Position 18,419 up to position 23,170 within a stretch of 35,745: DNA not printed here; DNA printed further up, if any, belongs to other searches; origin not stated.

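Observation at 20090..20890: Low-GC, in-frame module with an LYHGT (ART/Tpt1-like) motif inserted in the 1484-aa ejection protein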

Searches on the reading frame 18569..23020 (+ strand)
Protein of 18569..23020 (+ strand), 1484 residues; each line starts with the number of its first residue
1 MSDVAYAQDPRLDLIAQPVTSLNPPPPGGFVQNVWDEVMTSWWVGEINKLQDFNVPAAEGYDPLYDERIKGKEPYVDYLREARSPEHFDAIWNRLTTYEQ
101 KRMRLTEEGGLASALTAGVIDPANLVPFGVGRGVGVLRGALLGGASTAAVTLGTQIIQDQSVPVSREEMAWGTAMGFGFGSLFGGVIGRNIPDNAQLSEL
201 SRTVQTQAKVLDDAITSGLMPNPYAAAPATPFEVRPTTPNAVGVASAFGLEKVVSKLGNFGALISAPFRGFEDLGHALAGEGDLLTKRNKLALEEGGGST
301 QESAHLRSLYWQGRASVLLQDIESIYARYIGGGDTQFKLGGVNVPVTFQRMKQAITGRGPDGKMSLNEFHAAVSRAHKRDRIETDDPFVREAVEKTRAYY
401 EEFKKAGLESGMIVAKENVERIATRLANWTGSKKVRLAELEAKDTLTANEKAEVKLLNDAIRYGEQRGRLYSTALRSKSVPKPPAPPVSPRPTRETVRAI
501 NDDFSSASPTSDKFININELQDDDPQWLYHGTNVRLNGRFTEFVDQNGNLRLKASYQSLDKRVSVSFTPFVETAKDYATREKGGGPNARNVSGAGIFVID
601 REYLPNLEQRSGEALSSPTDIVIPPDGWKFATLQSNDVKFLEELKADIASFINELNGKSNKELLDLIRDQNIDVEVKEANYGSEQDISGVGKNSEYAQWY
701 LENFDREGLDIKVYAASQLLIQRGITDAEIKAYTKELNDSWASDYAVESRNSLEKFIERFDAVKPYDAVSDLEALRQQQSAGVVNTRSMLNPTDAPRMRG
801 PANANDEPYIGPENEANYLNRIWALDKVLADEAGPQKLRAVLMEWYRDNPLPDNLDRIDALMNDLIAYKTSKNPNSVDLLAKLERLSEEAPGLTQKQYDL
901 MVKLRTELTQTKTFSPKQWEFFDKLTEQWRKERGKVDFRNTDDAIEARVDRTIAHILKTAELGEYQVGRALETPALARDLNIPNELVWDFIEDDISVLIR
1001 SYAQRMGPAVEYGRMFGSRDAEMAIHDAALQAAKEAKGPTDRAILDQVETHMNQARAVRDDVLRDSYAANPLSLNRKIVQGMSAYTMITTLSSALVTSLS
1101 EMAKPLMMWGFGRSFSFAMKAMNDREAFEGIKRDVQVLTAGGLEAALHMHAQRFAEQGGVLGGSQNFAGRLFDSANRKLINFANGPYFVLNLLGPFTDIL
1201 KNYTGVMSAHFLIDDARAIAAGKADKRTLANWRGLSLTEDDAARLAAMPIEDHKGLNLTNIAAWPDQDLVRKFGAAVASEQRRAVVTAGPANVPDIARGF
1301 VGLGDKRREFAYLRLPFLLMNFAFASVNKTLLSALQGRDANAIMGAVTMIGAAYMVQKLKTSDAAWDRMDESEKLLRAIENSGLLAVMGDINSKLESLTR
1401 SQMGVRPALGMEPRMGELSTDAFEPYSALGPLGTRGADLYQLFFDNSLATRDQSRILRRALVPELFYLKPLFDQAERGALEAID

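Call 5: search_protein_families(library=pfam, proteins=[window:18569-23020:+], max_evalue=1)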
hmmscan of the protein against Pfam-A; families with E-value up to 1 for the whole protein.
window:18569-23020:+ (1484 aa): 0 families

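Call 6: search_protein_families(library=phrogs, proteins=[window:18569-23020:+], max_evalue=0.1)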
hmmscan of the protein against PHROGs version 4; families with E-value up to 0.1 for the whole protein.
window:18569-23020:+ (1484 aa): 2 families
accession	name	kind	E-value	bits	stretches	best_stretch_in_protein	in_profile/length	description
phrog_342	-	head and packaging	2.5e-32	112.9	2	985-1398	743-1154/1235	internal virion protein with endolysin domain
phrog_16310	-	unknown function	1.8e-26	93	1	948-1419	883-1345/1411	-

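Call 8: search_dna_similar(query=window:18569-23020:+, collection=phages, mode=protein, max_rows=40)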
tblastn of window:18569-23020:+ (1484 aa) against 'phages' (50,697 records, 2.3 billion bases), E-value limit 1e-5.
Records with a match: 14; places in all: 14; records where one place covers at least 80% of the query: 0.
Best place of each record, by identity: <60% 14.
By first word of the organism name: Vibrio 8; Klebsiella 2; Pelagibacter 1; Microcystis 1; Caudoviricetes 1; Escherichia 1.
By host as written in the record: - 7; Candidadtus Pelagibacter sp. HTCC1062 1; Klebsiella pneumoniae 1; Klebsiella pneumoniae ST512-KPC3 1; Microcystis wesenbergii 1; Escherichia coli 1; Vibrio lentus 1; Vibrio splendidus 1.
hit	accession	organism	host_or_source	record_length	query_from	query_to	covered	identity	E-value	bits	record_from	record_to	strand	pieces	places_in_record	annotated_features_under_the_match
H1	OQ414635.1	Pelagibacter phage EXVC031P Hodr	Candidadtus Pelagibacter sp. HTCC1062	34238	29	1431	45%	28.7%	5e-43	246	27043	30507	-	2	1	hypothetical protein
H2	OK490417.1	Klebsiella phage Kp4865-1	Klebsiella pneumoniae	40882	814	1476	45%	22.7%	4e-18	97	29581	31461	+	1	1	record has no annotation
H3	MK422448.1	Klebsiella phage ST512-KPC3phi13.3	Klebsiella pneumoniae ST512-KPC3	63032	814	1476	45%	22.7%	5e-18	97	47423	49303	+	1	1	hypothetical protein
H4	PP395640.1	Microcystis phage Mwe-JY08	Microcystis wesenbergii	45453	978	1476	34%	23.1%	1e-9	69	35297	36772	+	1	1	hypothetical protein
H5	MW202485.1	Caudoviricetes sp.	Manatee Spring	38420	982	1478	33%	23.1%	4e-13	81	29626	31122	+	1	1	structural protein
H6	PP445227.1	Escherichia phage EC.W1-9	Escherichia coli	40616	964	1432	32%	24.0%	5e-17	94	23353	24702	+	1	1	hypothetical protein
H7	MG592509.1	Vibrio phage 1.138.O._10N.261.48.A1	Vibrio lentus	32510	978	1481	34%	21.6%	2e-8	66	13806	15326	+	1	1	coil containing protein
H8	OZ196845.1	Vibrio phage PG9A-2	Seawater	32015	978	1481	34%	21.6%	3e-8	65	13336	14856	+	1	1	hypothetical protein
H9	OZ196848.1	Vibrio phage PG9A-1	Seawater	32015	978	1481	34%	21.6%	3e-8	65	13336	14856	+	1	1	hypothetical protein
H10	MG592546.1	Vibrio phage 1.179.O._10N.286.45.F12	Vibrio splendidus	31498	978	1481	34%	20.4%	3e-6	58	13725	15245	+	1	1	coil containing protein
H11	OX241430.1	Vibrio phage 434O48-1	Oyster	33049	978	1478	34%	20.4%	2e-6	59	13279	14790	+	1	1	coil containing protein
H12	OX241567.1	Vibrio phage 237E40-1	Seawater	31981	978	1478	34%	20.4%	4e-6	58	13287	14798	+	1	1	coil containing protein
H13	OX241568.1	Vibrio phage 282E43-1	Seawater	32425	978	1478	34%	20.4%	5e-6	57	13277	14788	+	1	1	coil containing protein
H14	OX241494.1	Vibrio phage 417E50-1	Seawater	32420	978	1478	34%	20.4%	9e-6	57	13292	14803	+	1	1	coil containing protein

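Call 11: find_homologous_proteins(query=window:18569-23020:+, max_evalue=0.001)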
Query window:18569-23020:+ (1484 aa): 8 proteins with E <= 0.001 among 8000 candidates.
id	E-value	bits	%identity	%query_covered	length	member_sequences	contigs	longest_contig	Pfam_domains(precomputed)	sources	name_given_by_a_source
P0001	0.0e+0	3345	100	100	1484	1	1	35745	-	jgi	-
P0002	0.0e+0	1622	65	47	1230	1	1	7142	-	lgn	-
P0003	0.0e+0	1611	65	46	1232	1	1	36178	-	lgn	-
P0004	0.0e+0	1242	53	47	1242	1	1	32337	-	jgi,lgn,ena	jgi:hypothetical protein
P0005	8.9e-294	996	46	46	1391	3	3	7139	-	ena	-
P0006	2.3e-276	938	45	46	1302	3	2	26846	-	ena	-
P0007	7.5e-19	85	25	34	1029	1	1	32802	-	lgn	-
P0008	1.1e-10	58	24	30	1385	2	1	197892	-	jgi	jgi:hypothetical protein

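Call 15: search_protein_families(library=ncbifam, proteins=[window:18569-23020:+], max_evalue=1)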
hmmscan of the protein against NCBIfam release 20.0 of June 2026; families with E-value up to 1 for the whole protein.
window:18569-23020:+ (1484 aa): 3 families
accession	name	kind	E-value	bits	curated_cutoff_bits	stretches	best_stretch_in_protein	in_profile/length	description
NF035934.1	ESAT6_2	subfamily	0.13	12.5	100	1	729-764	30-65/96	pore-forming ESAT-6 family protein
NF008035.0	PRK10767.1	subfamily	0.3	10.1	338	1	892-931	332-371/374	molecular chaperone DnaJ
NF033852.1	fulvocin_rel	subfamily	0.58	11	35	1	879-933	17-70/150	bacteriocin fulvocin C-related protein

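Call 43: find_encoding_contigs(protein=P0003, flank=10000, max_places=2)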
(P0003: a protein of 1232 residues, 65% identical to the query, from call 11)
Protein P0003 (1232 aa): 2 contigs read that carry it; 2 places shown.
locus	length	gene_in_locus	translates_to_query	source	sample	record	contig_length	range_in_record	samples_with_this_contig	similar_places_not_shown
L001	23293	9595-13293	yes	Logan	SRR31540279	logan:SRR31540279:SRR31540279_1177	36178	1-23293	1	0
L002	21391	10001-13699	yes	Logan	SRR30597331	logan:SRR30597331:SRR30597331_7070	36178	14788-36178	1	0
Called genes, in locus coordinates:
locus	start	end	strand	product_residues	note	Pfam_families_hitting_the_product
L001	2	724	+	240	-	?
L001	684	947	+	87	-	PF25181:Phage_Bbp19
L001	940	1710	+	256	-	PF05396:Phage_T7_Capsid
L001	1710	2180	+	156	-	PF00583:Acetyltransf_1, PF13508:Acetyltransf_7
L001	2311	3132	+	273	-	PF19821:Phage_capsid_2, PF25209:Phage_capsid_4 (weak)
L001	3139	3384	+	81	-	-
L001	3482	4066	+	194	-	-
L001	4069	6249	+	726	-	PF25675:Phage_nozzle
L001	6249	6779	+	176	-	-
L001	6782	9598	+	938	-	PF02557:VanY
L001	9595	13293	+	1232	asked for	-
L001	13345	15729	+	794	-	PF12789:PTR (faint), PF13884:Peptidase_S74 (weak)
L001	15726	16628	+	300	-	PF05203:Hom_end_hint (weak)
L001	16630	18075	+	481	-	PF04055:Radical_SAM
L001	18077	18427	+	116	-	-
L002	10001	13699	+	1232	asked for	-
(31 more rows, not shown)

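Call 86: search_protein_families(library=pfam, proteins=[P0005], max_evalue=0.01)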
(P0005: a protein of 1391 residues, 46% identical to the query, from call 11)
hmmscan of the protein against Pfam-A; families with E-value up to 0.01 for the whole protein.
P0005 (1391 aa): 0 families
